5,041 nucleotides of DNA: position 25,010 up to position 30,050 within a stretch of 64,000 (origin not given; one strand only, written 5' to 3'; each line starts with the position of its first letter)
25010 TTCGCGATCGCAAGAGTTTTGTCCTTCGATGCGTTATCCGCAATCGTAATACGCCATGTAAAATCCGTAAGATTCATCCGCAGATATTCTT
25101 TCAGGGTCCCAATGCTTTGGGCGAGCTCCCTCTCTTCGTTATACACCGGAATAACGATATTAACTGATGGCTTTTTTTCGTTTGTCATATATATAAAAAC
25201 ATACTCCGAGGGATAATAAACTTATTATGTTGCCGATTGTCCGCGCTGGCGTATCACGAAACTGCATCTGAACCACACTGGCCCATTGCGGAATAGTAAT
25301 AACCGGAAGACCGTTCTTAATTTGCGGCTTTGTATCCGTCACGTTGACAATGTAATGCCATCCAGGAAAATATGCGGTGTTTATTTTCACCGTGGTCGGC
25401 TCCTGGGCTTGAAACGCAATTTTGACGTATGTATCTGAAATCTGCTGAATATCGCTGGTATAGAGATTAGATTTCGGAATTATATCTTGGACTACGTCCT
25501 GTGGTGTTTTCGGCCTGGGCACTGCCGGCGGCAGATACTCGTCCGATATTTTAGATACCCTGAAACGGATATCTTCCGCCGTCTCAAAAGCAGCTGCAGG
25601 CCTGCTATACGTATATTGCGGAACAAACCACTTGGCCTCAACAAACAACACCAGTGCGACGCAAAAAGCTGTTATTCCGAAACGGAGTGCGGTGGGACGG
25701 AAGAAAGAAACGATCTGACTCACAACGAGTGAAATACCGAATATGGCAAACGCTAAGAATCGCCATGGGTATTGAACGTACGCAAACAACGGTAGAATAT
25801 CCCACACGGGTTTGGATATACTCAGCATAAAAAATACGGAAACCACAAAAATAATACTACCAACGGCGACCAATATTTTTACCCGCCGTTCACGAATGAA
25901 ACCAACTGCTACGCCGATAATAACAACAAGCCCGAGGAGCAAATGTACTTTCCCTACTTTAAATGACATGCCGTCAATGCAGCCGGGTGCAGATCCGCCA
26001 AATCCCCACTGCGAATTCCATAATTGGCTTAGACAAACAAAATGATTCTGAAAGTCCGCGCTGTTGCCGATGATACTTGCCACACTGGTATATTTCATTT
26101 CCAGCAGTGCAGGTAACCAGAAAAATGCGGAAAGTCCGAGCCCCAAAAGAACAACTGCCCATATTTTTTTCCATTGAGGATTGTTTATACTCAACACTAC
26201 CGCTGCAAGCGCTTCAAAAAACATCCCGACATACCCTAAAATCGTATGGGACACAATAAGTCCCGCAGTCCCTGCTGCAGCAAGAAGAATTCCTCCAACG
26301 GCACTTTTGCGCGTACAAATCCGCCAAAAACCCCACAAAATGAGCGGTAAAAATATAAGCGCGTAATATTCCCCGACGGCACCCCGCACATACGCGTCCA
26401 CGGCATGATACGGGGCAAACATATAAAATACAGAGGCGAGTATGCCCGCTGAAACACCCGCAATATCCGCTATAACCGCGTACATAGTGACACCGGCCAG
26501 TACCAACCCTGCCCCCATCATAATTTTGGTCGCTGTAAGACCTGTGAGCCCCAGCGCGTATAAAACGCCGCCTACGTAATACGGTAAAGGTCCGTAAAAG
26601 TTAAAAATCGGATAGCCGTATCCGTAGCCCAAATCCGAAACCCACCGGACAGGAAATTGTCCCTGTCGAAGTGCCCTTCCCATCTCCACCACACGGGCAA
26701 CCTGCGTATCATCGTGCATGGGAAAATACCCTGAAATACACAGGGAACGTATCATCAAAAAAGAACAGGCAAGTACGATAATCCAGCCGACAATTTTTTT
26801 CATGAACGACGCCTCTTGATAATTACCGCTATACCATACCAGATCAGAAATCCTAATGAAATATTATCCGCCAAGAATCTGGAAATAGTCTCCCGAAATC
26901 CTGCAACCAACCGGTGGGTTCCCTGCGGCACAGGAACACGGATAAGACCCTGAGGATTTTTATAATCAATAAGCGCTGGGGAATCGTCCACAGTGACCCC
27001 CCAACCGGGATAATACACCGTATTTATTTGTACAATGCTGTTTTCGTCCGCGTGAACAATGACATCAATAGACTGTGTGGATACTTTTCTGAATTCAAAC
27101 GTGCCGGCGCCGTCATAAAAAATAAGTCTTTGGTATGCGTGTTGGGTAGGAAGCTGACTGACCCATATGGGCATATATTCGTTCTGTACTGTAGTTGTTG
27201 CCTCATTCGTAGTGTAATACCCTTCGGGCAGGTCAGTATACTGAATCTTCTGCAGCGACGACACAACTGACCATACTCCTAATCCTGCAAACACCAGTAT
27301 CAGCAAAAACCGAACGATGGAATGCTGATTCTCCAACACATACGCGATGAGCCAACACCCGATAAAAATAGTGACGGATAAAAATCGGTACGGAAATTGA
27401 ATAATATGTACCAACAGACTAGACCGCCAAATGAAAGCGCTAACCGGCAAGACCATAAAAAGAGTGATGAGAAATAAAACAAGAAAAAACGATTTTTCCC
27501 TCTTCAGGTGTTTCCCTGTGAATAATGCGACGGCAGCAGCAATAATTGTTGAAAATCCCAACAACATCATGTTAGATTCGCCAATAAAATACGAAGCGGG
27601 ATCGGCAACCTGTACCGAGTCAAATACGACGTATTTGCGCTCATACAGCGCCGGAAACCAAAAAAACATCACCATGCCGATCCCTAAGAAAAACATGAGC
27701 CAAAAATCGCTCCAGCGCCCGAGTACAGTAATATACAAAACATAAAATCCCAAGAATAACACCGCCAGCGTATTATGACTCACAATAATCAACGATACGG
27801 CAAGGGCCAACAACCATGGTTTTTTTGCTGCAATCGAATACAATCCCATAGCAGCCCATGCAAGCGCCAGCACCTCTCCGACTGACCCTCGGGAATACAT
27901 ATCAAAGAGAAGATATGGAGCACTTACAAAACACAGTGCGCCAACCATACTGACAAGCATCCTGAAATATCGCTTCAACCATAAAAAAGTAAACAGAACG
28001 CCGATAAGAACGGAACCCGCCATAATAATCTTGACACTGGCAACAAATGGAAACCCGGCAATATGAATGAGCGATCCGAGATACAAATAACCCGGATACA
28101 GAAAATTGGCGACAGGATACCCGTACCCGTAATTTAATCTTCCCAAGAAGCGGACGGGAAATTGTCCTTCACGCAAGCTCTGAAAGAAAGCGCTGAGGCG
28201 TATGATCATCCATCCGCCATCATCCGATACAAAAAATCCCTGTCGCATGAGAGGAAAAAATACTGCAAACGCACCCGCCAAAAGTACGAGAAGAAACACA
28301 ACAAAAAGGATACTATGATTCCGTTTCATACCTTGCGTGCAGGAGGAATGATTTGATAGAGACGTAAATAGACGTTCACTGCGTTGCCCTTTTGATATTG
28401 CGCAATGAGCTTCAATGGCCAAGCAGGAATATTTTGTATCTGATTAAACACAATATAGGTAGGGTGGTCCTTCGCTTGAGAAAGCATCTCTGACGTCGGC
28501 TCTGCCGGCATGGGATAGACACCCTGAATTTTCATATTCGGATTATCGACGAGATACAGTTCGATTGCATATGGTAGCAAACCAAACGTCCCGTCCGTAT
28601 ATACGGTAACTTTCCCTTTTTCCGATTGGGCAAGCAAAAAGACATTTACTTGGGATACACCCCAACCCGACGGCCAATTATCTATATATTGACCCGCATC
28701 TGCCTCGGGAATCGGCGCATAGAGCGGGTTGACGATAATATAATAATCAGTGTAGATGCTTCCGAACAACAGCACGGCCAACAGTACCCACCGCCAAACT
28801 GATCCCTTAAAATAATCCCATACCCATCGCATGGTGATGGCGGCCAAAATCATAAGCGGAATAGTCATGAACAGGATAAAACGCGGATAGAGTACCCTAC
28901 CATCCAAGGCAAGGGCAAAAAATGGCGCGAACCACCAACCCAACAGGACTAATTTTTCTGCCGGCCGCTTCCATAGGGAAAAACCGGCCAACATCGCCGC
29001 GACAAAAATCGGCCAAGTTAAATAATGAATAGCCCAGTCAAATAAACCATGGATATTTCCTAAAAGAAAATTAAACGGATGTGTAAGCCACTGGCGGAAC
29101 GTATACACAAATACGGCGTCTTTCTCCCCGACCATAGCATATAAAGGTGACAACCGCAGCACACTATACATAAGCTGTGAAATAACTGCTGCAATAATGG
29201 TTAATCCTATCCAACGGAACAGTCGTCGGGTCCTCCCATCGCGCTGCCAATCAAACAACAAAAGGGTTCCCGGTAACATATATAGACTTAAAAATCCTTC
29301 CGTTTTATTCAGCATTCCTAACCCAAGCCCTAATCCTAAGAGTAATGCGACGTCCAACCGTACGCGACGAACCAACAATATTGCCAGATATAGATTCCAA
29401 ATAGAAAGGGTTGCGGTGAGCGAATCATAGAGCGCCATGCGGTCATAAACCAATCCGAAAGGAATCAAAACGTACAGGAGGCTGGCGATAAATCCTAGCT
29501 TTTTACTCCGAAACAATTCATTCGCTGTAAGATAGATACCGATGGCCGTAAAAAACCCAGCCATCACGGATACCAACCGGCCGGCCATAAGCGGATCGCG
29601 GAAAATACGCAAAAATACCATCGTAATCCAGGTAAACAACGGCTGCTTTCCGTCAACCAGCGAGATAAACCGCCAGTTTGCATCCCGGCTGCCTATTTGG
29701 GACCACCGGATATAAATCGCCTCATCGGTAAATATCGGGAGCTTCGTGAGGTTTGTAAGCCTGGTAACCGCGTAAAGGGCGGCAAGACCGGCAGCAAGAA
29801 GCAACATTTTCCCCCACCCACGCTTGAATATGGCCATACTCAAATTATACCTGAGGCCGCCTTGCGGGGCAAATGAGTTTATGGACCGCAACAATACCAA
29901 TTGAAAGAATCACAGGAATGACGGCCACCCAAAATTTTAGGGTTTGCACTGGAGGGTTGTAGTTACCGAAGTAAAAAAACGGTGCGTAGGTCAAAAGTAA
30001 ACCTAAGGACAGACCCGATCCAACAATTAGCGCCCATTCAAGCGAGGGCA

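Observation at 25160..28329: Tandem pair of shorter YfhO-like proteins with an (H/S).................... loop motif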

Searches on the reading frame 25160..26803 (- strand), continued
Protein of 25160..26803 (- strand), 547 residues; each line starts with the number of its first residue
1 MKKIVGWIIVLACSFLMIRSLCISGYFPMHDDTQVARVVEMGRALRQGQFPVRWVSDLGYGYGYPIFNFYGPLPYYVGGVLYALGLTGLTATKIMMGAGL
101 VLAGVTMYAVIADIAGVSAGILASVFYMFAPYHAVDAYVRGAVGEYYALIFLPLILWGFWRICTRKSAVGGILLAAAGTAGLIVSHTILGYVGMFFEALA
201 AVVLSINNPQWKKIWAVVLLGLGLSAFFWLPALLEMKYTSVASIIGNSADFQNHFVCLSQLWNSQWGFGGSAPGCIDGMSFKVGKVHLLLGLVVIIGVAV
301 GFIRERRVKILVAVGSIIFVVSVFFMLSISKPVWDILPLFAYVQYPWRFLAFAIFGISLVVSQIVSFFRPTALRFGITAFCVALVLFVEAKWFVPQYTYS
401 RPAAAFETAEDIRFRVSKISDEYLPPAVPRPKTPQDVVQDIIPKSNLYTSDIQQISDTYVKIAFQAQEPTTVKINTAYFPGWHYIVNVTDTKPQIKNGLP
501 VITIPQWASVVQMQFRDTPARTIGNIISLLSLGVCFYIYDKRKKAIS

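Call 59: find_homologous_proteins(query=P0241, max_evalue=1e-50)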
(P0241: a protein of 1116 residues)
Query P0241 (1116 aa): 37 proteins with E <= 1e-50 among 8000 candidates.
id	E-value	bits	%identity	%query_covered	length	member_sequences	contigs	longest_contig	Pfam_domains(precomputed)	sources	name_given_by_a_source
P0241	0.0e+0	2497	100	100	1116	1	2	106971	PF10131.16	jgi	jgi:hypothetical protein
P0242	8.3e-137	476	30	97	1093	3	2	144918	PF10131.16,PF09586.17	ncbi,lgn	-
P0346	5.3e-101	358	39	46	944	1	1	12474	PF10131.16,PF13231.13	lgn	-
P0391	8.3e-81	291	34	47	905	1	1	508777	PF10131.16,PF13231.13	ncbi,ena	-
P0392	1.5e-80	290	34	48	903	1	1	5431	PF13231.13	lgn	-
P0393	2.2e-77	279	36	46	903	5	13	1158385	PF10131.16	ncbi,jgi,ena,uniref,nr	ncbi:MAG: hypothetical protein A2900_03115 [Candidatus Chisholmbacteria bacterium RIFCSPLOWO2_01_FUL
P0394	1.3e-75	274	31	66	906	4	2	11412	PF10131.16,PF13231.13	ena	-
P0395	2.7e-74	269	36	47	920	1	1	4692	PF10131.16,PF02366.25,PF13231.13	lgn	-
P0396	1.1e-70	257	33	44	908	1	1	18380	PF10131.16,PF13231.13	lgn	-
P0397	2.6e-70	256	46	21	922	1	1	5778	PF10131.16,PF13231.13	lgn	-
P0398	6.4e-69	251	33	46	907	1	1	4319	PF10131.16,PF13231.13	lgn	-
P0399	5.2e-64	235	31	47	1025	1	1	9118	PF20176.4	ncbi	-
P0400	1.4e-63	234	35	46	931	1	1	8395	PF10131.16,PF13231.13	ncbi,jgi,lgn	-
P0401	9.7e-63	231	32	46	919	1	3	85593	PF10131.16,PF13231.13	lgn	-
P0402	2.4e-61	226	32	47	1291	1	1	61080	PF10131.16,PF09586.17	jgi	jgi:uncharacterized membrane protein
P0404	2.1e-59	220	29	59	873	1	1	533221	PF09586.17,PF13231.13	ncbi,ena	-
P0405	6.4e-59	218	31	46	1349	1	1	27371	PF10131.16,PF09586.17,PF13231.13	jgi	jgi:hypothetical protein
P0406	2.5e-58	216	32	45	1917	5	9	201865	PF10131.16,PF09586.17,PF13231.13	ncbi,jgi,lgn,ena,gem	-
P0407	1.8e-57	213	33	46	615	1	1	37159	PF10131.16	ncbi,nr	ncbi:MAG: hypothetical protein IT350_14320 [Deltaproteobacteria bacterium]|nr:hypothetical protein [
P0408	2.7e-56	210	30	55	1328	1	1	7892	PF10131.16,PF09586.17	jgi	jgi:hypothetical protein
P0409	1.1e-55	207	34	46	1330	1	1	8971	PF09586.17,PF13231.13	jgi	jgi:hypothetical protein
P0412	4.0e-55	206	32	47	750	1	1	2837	PF10131.16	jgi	-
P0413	7.6e-55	205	29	58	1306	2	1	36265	PF10131.16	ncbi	-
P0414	4.7e-54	202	32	44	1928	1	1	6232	PF10131.16,PF09586.17,PF13231.13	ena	-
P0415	2.9e-53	199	32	48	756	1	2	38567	PF10131.16,PF13231.13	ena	-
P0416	1.9e-52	197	33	47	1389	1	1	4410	PF09586.17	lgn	-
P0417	2.2e-52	197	32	46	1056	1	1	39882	PF10131.16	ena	-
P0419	2.5e-52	196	32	46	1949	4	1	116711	PF09586.17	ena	-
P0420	1.3e-51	194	32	46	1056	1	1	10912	PF10131.16,PF09586.17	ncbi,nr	ncbi:MAG: hypothetical protein KC441_08970 [Anaerolineales bacterium]|nr:hypothetical protein [Anaer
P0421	1.7e-51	194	29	58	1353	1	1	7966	PF10131.16,PF09586.17,PF13231.13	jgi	jgi:hypothetical protein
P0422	3.6e-51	193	34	44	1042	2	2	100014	PF10131.16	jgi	jgi:hypothetical protein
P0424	5.8e-51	192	32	48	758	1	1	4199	PF10131.16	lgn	-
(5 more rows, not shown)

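Call 61: find_encoding_contigs(protein=window:25160-26803:-, max_places=3, flank=3000)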
Protein window:25160-26803:- (547 aa): no gene with exactly this product is on record in the collection.

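Call 63: find_encoding_contigs(protein=P0001, max_places=2, flank=2000)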
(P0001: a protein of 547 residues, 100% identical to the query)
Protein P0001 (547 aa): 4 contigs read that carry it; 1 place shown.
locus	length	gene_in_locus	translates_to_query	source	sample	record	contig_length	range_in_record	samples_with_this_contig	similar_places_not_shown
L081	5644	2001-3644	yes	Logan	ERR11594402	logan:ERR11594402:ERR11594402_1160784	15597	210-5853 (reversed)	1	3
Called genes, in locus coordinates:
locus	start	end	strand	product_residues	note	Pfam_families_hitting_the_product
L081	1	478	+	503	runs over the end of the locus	PF13231:PMT_2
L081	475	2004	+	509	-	-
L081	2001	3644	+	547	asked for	-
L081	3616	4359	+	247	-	PF00535:Glycos_transf_2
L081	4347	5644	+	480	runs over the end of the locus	PF01943:Polysacc_synt, PF13440:Polysacc_synt_3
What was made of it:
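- Tried and rejected: The identical P0001 worked (calls 61, 63).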

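Call 76: fold_search(model_id=the predicted structure, library=pdb)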
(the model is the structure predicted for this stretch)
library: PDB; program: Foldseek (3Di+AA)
matches with E <= 10: 396; with E <= 0.001: 8
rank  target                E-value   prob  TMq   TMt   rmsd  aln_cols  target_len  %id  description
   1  6w98_A                1.0e-04  1.00  0.43  0.20   6.6       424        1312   15  Single-Particle Cryo-EM Structure of Arabinofuranosyltransferase AftD from Mycobacteria (released 2020-05-13)
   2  6wby                  2.5e-04  1.00  0.44  0.22   6.5       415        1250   17  Single-Particle Cryo-EM Structure of Arabinofuranosyltransferase AftD from Mycobacteria, Mutant R1389S Class 2 (released 2020-05-13)
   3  8pn9_A                2.5e-04  1.00  0.43  0.37  10.9       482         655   11  Structure of human oligosaccharyltransferase OST-A complex bound to NGI-1 (released 2024-05-08)
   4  5f15                  2.7e-04  1.00  0.36  0.36  20.8       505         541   11  Crystal Structure of ArnT from Cupriavidus metallidurans bound to Undecaprenyl phosphate (released 2016-02-17)
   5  6gxc_A                4.8e-04  1.00  0.44  0.35   7.7       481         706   12  Bacterial oligosaccharyltransferase PglB in complex with an inhibitory peptide and a reactive lipid-linked oligosaccha (released 2018-11-14)
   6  8if8_B                6.8e-04  1.00  0.42  0.38  14.9       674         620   10  Arabinosyltransferase AftA (released 2023-05-31)
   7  6ezn_F                8.1e-04  1.00  0.45  0.39  11.9       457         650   12  Cryo-EM structure of the yeast oligosaccharyltransferase (OST) complex (released 2018-01-17)
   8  9s6t_A                8.4e-04  1.00  0.37  0.41  16.7       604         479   12  Ternary cryo-EM structure of chicken ALG12 with Dol25-PP-GlcNAc2Man7, Dol25-P-Man, and Fab (released 2026-03-18)
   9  3waj                  1.1e-03  1.00  0.34  0.25  15.7       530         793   14  Crystal structure of the Archaeoglobus fulgidus oligosaccharyltransferase (O29867_ARCFU) complex with Zn and sulfate (released 2013-10-30)
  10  5ogl_A                1.2e-03  1.00  0.43  0.35   8.0       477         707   12  Structure of bacterial oligosaccharyltransferase PglB in complex with an acceptor peptide and an lipid-linked oligosac (released 2017-10-25)
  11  8if8_C                1.3e-03  1.00  0.40  0.37  12.5       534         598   13  Arabinosyltransferase AftA (released 2023-05-31)
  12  8agb_A                1.8e-03  1.00  0.43  0.38  10.6       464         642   12  Structure of yeast oligosaccharylransferase complex with lipid-linked oligosaccharide bound (released 2022-12-07)
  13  7e9s_A                1.8e-03  1.00  0.39  0.26  14.0       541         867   13  Archaeal oligosaccharyltransferase AglB from Archaeoglobus fulgidus in complex with an inhibitory peptide and a dolich (released 2021-09-08)
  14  7oci_F                2.5e-03  1.00  0.44  0.39  10.9       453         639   11  Cryo-EM structure of yeast Ost6p containing oligosaccharyltransferase complex (released 2022-02-16)
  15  6wbx                  2.8e-03  1.00  0.40  0.20   6.8       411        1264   15  Single-Particle Cryo-EM Structure of Arabinofuranosyltransferase AftD from Mycobacteria, Mutant R1389S Class 1 (released 2020-05-13)
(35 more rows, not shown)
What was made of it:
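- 25160..26803 (-): Gene A: 547-aa polytopic membrane protein, the downstream paralogue (clade A). Foldseek's top hits are all GT-C enzymes (call 76).
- On GT-C fold glycosyltransferases (GT-C_A class): Foldseek gives probability 1.00 to AftD, STT3A, ArnT and PglB (call 76).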

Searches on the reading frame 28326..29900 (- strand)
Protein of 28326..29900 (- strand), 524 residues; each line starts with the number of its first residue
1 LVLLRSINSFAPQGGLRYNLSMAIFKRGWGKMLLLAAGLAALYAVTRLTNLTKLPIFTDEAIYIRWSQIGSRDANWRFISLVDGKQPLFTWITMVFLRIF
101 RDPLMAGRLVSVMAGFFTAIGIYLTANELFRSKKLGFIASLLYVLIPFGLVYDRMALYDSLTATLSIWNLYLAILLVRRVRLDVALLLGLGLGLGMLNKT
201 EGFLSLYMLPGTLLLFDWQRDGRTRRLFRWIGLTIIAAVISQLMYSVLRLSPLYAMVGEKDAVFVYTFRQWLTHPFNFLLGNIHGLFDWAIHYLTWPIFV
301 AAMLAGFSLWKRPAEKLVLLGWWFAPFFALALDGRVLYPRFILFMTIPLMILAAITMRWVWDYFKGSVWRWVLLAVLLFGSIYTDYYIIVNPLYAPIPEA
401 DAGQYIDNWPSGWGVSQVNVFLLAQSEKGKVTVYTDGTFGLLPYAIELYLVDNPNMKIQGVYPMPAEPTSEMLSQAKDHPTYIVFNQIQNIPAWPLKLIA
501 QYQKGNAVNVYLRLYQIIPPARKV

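Call 6: search_protein_families(library=pfam, proteins=[window:28326-29900:-], max_evalue=0.01)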
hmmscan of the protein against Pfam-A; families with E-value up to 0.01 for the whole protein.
window:28326-29900:- (524 aa): 1 family
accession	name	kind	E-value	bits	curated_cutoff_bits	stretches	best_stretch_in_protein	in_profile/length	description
PF13231.12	PMT_2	-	1e-14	55.5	26.1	1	87-241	4-155/160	Dolichyl-phosphate-mannose-protein mannosyltransferase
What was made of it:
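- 28326..29900 (-): Upstream PMT_2-type GT-C gene, the third GT-C of the conserved core. Pfam PMT_2, E 1e-14 (call 6).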

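Call 7: search_protein_families(library=ncbifam, proteins=[window:28326-29900:-], max_evalue=0.01)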
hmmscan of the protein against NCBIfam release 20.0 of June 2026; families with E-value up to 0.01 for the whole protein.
window:28326-29900:- (524 aa): 0 families
